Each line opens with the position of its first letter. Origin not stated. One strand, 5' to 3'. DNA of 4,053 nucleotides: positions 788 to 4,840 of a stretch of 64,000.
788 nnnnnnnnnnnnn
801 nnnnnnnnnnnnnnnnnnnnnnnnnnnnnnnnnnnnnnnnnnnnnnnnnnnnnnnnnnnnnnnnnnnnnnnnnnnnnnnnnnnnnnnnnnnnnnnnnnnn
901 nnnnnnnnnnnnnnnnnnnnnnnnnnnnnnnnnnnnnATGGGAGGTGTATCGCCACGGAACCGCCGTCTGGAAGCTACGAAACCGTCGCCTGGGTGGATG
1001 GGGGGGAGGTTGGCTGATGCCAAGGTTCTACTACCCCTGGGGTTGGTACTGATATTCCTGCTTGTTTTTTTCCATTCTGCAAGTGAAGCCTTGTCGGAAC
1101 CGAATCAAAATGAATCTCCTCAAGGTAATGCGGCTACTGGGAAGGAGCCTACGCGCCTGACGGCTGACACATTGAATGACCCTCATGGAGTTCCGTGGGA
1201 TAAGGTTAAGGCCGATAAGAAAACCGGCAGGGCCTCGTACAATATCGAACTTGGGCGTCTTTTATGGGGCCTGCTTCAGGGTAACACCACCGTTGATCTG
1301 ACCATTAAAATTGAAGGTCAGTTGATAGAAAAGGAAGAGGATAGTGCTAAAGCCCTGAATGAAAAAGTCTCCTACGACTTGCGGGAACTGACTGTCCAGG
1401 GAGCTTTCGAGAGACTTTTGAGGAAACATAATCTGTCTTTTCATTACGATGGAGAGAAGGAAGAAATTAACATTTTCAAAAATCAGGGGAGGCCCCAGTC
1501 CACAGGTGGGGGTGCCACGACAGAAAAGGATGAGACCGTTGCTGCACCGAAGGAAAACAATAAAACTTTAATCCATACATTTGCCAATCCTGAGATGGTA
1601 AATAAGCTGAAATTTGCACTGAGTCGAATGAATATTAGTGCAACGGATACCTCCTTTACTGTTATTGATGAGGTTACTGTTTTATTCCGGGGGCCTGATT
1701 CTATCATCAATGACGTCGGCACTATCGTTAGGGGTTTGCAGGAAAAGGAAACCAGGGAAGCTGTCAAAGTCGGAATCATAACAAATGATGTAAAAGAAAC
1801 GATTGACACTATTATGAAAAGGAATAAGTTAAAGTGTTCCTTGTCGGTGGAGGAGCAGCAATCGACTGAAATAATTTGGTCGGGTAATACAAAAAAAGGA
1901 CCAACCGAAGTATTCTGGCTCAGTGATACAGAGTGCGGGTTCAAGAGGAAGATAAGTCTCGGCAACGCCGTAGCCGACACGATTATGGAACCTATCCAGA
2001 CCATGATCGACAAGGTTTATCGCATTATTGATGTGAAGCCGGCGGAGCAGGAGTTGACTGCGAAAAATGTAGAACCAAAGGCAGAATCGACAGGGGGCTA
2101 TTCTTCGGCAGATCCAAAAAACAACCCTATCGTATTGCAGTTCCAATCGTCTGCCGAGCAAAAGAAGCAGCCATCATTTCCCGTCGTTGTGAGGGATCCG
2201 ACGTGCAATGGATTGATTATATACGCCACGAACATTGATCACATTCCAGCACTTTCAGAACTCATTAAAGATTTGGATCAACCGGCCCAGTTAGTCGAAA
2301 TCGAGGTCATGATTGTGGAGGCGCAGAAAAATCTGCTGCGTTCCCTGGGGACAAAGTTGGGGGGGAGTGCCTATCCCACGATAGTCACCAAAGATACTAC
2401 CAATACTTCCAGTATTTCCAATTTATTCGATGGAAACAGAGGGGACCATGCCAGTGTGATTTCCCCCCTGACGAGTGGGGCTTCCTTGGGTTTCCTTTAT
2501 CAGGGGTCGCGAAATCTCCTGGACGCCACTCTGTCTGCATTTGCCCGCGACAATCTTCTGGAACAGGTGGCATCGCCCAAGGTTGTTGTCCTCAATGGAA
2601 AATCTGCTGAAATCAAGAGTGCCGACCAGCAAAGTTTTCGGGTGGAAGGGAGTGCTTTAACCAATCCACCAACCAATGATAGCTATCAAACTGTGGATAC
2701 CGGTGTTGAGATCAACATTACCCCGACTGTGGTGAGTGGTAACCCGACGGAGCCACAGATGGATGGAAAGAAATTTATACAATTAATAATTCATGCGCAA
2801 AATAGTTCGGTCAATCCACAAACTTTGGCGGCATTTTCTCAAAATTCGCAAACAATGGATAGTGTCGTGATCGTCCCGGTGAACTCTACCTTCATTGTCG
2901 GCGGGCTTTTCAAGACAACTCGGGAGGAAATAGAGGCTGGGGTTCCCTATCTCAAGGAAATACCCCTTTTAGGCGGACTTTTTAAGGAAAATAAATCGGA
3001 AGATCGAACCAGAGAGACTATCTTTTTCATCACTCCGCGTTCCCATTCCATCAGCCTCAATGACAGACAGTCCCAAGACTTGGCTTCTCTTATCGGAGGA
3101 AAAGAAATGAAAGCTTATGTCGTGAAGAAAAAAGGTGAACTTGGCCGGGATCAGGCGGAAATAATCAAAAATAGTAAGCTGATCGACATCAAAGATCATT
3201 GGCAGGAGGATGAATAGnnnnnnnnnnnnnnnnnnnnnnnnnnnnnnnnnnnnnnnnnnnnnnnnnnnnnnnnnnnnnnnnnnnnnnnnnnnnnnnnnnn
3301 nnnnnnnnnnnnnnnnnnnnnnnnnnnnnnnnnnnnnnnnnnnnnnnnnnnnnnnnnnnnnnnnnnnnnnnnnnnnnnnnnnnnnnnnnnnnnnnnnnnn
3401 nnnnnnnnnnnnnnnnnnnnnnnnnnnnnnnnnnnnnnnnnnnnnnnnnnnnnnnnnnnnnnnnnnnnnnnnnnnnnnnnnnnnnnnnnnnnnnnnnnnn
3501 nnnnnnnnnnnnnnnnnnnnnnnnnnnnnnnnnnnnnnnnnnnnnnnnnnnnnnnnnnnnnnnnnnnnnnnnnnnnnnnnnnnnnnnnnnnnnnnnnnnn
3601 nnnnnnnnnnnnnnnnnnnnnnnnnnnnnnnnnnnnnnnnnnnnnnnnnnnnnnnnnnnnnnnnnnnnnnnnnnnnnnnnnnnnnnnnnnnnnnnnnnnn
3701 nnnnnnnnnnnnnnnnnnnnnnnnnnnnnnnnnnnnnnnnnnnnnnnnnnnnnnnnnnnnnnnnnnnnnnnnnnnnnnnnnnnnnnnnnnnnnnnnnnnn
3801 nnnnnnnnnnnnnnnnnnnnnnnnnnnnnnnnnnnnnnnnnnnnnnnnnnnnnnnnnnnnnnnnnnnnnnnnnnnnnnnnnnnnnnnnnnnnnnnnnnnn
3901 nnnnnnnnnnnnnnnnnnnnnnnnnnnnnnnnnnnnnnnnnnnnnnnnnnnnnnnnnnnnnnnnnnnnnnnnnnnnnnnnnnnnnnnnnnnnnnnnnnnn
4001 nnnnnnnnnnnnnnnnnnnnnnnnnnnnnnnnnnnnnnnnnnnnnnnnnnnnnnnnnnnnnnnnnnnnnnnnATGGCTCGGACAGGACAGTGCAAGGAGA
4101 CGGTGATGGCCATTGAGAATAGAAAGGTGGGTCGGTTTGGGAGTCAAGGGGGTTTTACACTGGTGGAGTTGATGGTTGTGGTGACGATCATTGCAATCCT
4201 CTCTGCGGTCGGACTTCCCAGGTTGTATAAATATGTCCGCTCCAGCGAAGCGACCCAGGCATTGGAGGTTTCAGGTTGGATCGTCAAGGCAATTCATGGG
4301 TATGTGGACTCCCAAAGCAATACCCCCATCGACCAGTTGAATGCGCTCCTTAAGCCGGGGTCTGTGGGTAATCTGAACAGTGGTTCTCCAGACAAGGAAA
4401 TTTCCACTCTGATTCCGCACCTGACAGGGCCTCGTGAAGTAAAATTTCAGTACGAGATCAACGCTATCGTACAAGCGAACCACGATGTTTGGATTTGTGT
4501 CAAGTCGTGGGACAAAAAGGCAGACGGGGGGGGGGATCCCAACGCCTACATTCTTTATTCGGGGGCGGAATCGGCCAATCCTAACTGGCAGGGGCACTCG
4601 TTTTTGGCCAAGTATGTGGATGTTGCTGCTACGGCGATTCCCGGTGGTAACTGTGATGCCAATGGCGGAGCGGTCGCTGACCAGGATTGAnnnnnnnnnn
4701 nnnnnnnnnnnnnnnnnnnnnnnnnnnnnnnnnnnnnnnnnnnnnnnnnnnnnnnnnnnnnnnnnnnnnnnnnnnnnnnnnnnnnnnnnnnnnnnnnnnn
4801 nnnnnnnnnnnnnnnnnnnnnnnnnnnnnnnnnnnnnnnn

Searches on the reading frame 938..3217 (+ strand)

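Call 7: search_protein_families(library=pfam, proteins=[window:938-3217:+], max_evalue=0.01)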
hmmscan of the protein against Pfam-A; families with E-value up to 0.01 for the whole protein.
window:938-3217:+ (759 aa): 1 family
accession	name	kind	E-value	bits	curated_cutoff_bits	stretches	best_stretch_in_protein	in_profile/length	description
PF00263.26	Secretin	-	4e-29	101.8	27.5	1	536-701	3-166/169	Bacterial type II and III secretion system protein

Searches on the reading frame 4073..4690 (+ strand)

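Call 7: search_protein_families(library=pfam, proteins=[window:4073-4690:+], max_evalue=0.01)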
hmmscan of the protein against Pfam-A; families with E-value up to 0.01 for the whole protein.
window:4073-4690:+ (205 aa): 1 family
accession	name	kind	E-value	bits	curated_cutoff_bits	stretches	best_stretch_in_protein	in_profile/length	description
PF07963.17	N_methyl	-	1.9e-07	30.8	21.2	1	24-46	3-25/27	Prokaryotic N-terminal methylation motif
